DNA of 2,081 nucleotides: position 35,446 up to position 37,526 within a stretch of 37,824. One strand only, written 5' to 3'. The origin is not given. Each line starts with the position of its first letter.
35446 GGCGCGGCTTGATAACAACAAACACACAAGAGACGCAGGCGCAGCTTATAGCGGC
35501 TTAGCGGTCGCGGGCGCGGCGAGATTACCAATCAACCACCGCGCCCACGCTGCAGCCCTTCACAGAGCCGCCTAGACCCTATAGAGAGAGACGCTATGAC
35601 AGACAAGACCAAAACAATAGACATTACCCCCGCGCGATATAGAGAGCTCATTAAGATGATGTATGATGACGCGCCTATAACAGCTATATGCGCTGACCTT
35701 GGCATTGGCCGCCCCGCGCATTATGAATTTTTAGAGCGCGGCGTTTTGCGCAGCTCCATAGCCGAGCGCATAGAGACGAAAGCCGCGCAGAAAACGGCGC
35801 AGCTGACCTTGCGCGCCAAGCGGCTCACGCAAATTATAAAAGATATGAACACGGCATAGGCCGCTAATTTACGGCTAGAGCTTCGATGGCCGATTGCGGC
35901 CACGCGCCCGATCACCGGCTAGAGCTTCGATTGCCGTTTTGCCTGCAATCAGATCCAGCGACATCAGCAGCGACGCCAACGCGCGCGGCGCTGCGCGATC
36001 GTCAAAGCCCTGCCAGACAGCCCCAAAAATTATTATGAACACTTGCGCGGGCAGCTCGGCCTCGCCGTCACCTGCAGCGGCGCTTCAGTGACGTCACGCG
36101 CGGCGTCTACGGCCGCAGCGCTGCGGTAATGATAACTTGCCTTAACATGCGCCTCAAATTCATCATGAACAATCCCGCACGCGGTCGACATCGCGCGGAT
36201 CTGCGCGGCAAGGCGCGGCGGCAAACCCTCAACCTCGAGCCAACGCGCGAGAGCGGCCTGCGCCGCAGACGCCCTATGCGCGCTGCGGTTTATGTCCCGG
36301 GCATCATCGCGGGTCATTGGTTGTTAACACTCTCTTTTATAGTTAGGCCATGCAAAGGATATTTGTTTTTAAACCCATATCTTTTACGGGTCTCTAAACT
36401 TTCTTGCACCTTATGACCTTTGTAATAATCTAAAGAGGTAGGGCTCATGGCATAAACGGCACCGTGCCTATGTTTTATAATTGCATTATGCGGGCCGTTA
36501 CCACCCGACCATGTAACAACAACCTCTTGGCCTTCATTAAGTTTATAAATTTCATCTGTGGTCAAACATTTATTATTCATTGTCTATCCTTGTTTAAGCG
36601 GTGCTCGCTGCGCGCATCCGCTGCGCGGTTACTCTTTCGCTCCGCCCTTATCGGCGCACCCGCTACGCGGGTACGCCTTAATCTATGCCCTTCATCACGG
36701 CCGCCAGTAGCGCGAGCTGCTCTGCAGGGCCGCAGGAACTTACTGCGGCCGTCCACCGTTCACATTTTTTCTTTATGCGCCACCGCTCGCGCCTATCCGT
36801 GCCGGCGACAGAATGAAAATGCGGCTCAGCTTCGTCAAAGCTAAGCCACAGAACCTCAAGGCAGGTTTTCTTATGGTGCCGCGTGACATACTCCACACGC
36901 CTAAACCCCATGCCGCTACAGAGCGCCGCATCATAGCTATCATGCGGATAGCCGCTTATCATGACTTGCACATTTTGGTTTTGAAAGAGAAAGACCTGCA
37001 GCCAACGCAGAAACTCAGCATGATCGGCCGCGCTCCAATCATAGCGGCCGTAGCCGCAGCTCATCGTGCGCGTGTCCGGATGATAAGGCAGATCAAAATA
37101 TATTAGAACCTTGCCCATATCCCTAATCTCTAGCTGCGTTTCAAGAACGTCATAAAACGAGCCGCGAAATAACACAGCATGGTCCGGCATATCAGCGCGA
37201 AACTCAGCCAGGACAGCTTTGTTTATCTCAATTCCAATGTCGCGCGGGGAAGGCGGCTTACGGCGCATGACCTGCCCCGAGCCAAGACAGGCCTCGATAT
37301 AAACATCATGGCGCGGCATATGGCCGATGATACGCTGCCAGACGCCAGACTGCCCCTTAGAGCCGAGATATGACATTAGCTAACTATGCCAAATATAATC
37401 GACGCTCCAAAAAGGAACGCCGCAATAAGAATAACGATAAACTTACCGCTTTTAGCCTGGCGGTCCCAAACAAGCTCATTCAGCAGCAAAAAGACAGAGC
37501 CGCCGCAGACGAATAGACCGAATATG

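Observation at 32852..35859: ArdC-led operon closed by a small HTH gene: an acr/aca-like anti-defence locus with two strongly acidic orphan proteins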

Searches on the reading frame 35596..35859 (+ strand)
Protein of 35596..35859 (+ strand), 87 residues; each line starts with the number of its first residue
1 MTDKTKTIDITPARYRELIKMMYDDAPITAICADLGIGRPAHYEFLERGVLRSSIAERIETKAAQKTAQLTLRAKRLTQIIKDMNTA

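Call 5: search_protein_families(library=pfam, proteins=[window:35596-35859:+], max_evalue=0.1)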
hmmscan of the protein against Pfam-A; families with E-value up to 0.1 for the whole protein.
window:35596-35859:+ (87 aa): 0 families

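Call 6: search_protein_families(library=phrogs, proteins=[window:35596-35859:+], max_evalue=0.1)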
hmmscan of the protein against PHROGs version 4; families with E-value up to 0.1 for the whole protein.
window:35596-35859:+ (87 aa): 1 family
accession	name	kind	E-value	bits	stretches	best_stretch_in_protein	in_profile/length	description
phrog_24579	-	head and packaging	0.019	16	1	14-61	17-67/126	terminase small subunit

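Call 22: search_protein_families(library=pfam, proteins=[window:35596-35859:+], max_evalue=10)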
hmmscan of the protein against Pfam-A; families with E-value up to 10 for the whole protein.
window:35596-35859:+ (87 aa): 1 family
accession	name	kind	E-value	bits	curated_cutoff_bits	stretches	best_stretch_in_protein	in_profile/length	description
PF11582.13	DUF3240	-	0.2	12.2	21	1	48-85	43-80/102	Protein of unknown function (DUF3240)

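Call 27: find_homologous_proteins(query=window:35596-35859:+, max_evalue=0.05)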
Query window:35596-35859:+ (87 aa): 1 proteins with E <= 0.05 among 1 candidates.
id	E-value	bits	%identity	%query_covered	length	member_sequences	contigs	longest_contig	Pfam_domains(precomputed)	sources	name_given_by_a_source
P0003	1.3e-48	179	100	100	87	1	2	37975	-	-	-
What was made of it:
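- On acr-aca type operon: No homologue in 5.8 billion clusters (call 27).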

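Call 29: search_solved_structures(query=window:35596-35859:+, max_evalue=10, show_alignments=3)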
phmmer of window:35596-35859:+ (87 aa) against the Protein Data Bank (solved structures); distinct sequences matched with E-value up to 10: 1.
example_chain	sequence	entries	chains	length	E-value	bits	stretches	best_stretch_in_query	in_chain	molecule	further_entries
6ovq_A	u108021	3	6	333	1.2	12.9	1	24-62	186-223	Putative Side chain reductase | MtmW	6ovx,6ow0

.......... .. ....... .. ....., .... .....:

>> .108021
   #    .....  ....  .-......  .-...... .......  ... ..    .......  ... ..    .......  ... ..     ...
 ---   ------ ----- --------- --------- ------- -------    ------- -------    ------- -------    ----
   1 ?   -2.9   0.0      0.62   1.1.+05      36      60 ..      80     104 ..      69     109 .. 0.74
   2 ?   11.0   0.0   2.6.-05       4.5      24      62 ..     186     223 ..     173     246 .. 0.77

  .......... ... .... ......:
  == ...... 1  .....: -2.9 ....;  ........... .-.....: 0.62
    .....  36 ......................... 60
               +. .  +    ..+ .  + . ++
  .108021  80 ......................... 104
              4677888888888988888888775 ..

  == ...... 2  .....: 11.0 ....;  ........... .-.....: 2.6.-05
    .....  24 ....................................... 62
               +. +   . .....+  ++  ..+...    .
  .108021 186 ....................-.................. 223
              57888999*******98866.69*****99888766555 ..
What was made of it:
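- orf87 shows no similarity to any solved Aca or to any Pfam HTH family (calls 22, 29).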

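Call 34: search_protein_families(library=padloc, proteins=[window:35596-35859:+], max_evalue=1)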
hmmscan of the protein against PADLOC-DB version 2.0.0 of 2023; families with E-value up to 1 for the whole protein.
window:35596-35859:+ (87 aa): 0 families

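Call 35: search_protein_families(library=ncbifam, proteins=[window:35596-35859:+], max_evalue=1)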
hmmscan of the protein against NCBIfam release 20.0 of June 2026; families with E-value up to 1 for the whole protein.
window:35596-35859:+ (87 aa): 0 families

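Call 60: find_related_loci(query=A2, collection=viral_contigs, flank=8000)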
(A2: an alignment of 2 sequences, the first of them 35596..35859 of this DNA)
Query A2 (87 aa) in viral_contigs; peptide patterns used: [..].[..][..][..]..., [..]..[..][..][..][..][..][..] (x = any residue, [..] = any of these).
46 stretches matched a pattern, but none encodes a relative of the query by tblastn (E <= 1e-3).

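Call 76: predict_structure(protein=window:35596-35859:+)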
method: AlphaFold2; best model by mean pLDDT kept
length: 87 residues; sequences in the alignment: 1
mean_pLDDT: 66.6   pTM: 0.36
mean pLDDT of the five models: 66.6, 64.9, 60.5, 58.5, 49.1
residues with pLDDT >= 90: 6; 70-90: 22; 50-70: 51; < 50: 8
segments of 3 or more residues with pLDDT < 50: 1-8
pLDDT, mean of each block of 10 residues (from residue 1): 44 65 64 61 55 63 80 90 84
secondary structure, 60 per line:
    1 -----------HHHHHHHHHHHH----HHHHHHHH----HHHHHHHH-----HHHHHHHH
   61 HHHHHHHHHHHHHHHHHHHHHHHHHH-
elements in order: H12-23 H28-35 H40-47 H53-86

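Call 82: fold_search(model_id=the predicted structure, library=pdb)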
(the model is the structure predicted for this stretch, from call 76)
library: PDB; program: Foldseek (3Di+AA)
matches with E <= 10: 22; with E <= 0.001: 0
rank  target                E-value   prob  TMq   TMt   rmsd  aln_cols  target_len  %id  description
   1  2ofy_A                2.4e+00  0.12  0.28  0.29   5.7        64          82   16  Crystal structure of putative XRE-family transcriptional regulator from Rhodococcus sp. (released 2007-01-16)
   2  3f51_C                4.5e+00  0.12  0.36  0.35   8.4        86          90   16  Crystal Structure of the clp gene regulator ClgR from Corynebacterium glutamicum (released 2008-11-18)
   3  8fmw_AU               4.7e+00  0.04  0.19  0.15  11.5        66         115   18  The structure of a hibernating ribosome in the Lyme disease pathogen (released 2023-11-08)
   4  9b8u_B                5.4e+00  0.10  0.31  0.39   9.4        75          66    9  Crystal structure of CRX-Ret4 oligonucleotide complex (released 2024-07-31)
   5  1lli_B                6.1e+00  0.08  0.36  0.35   7.3        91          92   12  THE CRYSTAL STRUCTURE OF A MUTANT PROTEIN WITH ALTERED BUT IMPROVED HYDROPHOBIC CORE PACKING (released 1994-08-31)
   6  6uri_S                6.9e+00  0.06  0.27  0.19   6.5        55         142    7  HIV-1 Nef in complex with the CD4 cytoplasmic domain and the AP2 clathrin adaptor complex (released 2020-07-29)
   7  7ena_m                7.3e+00  0.03  0.22  0.18  13.1        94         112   12  TFIID-based PIC-Mediator holo-complex in pre-assembled state (pre-hPIC-MED) (released 2021-05-26)
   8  7wpm                  7.3e+00  0.02  0.20  0.06   9.9        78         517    9  Methionyl-tRNA synthetase from Staphylococcus aureus complexed with a fragment and ATP (released 2022-04-27)
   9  9u9g_B                7.8e+00  0.08  0.42  0.46   6.6        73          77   14  Crystal structure of antitoxin HipB from Pseudomonas fluorescens 2P24 (released 2026-04-01)
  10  6lb3_B                7.8e+00  0.07  0.31  0.29   4.3        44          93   23  Crystal structure of PA4674 in complex with its operator DNA (18bp) from Pseudomonas aeruginosa (released 2020-11-18)
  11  3c28_A                7.8e+00  0.04  0.24  0.09  10.3        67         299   13  Crystal structure of the product synapse complex (released 2009-02-17)
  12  5k98_B                8.3e+00  0.10  0.37  0.44   3.3        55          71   11  Structure of HipA-HipB-O2-O3 complex (released 2016-06-22)
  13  9u9g_A                8.3e+00  0.10  0.43  0.47   6.2        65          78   18  Crystal structure of antitoxin HipB from Pseudomonas fluorescens 2P24 (released 2026-04-01)
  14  6jpi_C                8.3e+00  0.08  0.38  0.37  10.2        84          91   14  Crystal structure of PA4674 in complex with its operator DNA (28bp) from Pseudomonas aeruginosa (released 2020-04-01)
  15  8jop                  8.3e+00  0.05  0.31  0.12   6.9        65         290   14  Crystal structure of the SARS-CoV-2 main protease in complex with 11a (released 2023-08-16)
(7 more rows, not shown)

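Call 90: search_dna_similar(query=window:35596-35859:+, collection=phages, mode=protein, max_evalue=0.1, max_rows=10)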
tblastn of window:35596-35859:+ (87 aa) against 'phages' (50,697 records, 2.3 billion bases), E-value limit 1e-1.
Records with a match: 1; places in all: 1; records where one place covers at least 80% of the query: 0.
Best place of each record, by identity: <60% 1.
By first word of the organism name: Enterococcus 1.
By host as written in the record: Enterococcus faecalis 1.
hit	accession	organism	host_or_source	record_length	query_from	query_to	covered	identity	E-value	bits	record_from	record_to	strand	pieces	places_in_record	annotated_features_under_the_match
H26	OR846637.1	Enterococcus phage Efs 1-1-1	Enterococcus faecalis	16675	9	48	46%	37.5%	4e-2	37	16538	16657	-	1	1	record has no annotation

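Call 105: search_solved_structures(query=A2, max_evalue=10, show_alignments=3)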
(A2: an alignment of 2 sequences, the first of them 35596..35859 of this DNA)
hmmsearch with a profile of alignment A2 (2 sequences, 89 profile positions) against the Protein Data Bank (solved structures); distinct sequences matched with E-value up to 10: 5.
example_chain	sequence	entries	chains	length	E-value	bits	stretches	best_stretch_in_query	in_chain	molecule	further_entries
2iu5_A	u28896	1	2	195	0.17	15.2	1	7-48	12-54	HTH-TYPE DHAKLM OPERON TRANSCRIPTIONAL ACTIVATOR DHAS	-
9e0s_A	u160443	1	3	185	0.94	12.8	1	45-79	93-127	Sec-independent protein translocase protein TatC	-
7roa_A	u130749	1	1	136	1.2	12.5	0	11-69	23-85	EntV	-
3c07_A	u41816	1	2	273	1.3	12.4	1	19-83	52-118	Putative tetR-family transcriptional regulator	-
9e03_A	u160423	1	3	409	1.5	12.2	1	45-79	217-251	Sec-independent protein translocase protein TatC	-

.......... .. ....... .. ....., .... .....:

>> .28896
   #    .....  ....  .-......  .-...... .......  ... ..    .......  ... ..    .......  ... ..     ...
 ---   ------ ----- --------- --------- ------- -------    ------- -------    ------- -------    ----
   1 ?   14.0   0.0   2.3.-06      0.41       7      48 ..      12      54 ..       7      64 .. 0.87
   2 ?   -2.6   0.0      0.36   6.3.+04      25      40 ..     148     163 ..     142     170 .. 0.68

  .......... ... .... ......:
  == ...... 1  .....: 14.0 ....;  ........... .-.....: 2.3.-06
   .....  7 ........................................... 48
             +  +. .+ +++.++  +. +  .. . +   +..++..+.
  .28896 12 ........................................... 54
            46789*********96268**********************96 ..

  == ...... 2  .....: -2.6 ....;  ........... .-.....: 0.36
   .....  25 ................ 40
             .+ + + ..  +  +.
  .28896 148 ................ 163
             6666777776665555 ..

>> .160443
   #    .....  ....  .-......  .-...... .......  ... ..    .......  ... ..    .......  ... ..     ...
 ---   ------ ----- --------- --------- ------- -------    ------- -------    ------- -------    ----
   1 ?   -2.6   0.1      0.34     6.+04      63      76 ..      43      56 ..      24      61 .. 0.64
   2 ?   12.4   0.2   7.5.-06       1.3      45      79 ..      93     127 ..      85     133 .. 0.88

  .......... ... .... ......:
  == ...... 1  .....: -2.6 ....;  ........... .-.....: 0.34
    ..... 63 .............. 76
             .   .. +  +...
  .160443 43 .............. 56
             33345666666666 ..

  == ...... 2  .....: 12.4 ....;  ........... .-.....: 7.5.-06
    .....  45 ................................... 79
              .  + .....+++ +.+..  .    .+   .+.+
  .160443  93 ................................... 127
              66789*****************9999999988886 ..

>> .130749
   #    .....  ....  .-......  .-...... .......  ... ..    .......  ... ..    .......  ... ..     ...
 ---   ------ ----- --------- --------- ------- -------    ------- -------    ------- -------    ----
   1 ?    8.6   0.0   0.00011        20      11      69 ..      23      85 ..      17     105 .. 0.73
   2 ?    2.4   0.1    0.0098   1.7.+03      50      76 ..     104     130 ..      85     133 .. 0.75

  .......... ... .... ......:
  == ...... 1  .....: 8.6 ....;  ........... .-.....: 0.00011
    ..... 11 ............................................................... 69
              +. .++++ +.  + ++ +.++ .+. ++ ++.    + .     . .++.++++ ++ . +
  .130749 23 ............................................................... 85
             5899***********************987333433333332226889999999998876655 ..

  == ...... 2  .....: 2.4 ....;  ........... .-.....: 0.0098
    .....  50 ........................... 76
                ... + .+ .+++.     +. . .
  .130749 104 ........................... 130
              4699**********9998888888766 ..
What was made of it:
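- On acr-aca type operon: The HTH itself rests on a low-confidence model (pLDDT about 60 over that segment, call 76) and an E 0.17 TetR-type match (call 105). No PDB sequence hit to any solved Aca (calls 29, 105).
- orf87: helix pattern and a TetR-like HTH match in register (calls 76, 105).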

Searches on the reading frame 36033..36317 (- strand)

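Call 5: search_protein_families(library=pfam, proteins=[window:36033-36317:-], max_evalue=0.1)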
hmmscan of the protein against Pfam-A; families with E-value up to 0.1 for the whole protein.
window:36033-36317:- (94 aa): 1 family
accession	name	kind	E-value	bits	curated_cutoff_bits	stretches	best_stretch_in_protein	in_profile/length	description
PF03475.19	YiiM_3-alpha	-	0.084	13.2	22.7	0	8-36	5-33/44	YiiM-like, 3-alpha helix domain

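Call 6: search_protein_families(library=phrogs, proteins=[window:36033-36317:-], max_evalue=0.1)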
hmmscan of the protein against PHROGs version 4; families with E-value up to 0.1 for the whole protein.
window:36033-36317:- (94 aa): 0 families

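Call 34: search_protein_families(library=padloc, proteins=[window:36033-36317:-], max_evalue=1)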
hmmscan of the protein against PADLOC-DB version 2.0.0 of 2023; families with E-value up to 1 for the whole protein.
window:36033-36317:- (94 aa): 0 families

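Call 35: search_protein_families(library=ncbifam, proteins=[window:36033-36317:-], max_evalue=1)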
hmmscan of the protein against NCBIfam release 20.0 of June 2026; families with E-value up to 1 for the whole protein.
window:36033-36317:- (94 aa): 0 families

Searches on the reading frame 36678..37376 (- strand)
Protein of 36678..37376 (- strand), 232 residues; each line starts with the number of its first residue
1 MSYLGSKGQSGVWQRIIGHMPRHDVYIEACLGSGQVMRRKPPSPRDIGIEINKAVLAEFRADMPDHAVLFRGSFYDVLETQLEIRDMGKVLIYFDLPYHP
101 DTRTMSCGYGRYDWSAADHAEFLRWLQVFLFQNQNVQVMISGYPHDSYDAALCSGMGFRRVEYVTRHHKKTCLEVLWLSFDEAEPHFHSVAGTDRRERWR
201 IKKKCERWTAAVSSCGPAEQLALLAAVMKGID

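Call 5: search_protein_families(library=pfam, proteins=[window:36678-37376:-], max_evalue=0.1)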
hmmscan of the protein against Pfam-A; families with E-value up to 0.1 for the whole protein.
window:36678-37376:- (232 aa): 1 family
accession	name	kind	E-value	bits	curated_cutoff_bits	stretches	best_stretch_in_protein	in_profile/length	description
PF02086.21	MethyltransfD12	-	0.042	14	22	0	82-141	169-228/253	D12 class N6 adenine-specific DNA methyltransferase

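Call 6: search_protein_families(library=phrogs, proteins=[window:36678-37376:-], max_evalue=0.1)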
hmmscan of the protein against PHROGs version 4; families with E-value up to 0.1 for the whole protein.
window:36678-37376:- (232 aa): 3 families
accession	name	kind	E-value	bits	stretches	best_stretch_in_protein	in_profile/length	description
phrog_56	-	other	1.3e-12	48.8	2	66-226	219-381/647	DNA methyltransferase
phrog_1996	-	other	2.8e-06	28.3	1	82-183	48-144/150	DNA methyltransferase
phrog_23217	-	unknown function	0.00032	21.9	1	3-40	9-44/109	-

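Call 34: search_protein_families(library=padloc, proteins=[window:36678-37376:-], max_evalue=1)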
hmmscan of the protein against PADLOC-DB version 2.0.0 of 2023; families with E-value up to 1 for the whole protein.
window:36678-37376:- (232 aa): 3 families
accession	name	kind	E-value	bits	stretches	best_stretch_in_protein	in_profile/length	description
PDLC03244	MTase_II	-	7.6e-13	46.2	2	2-61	32-89/295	Type II methyltransferase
PDLC03294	MTase_II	-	2.9e-05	21.8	1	89-142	177-229/272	Type II methyltransferase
PDLC03735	oMTase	-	0.0052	14.2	1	91-144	190-242/284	orphan methyltransferase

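Call 35: search_protein_families(library=ncbifam, proteins=[window:36678-37376:-], max_evalue=1)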
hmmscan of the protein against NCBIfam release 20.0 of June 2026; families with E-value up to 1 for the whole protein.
window:36678-37376:- (232 aa): 1 family
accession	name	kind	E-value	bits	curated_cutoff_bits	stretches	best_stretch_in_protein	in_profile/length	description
TIGR00571.1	dam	subfamily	2.8e-05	23.9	114.85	1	66-147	156-231/267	Dam family site-specific DNA-(adenine-N6)-methyltransferase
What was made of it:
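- On Anti-defence island: In the window: ArdC, plus a convergent Dam-like methyltransferase at 36678-37376 (calls 6, 34, 35).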
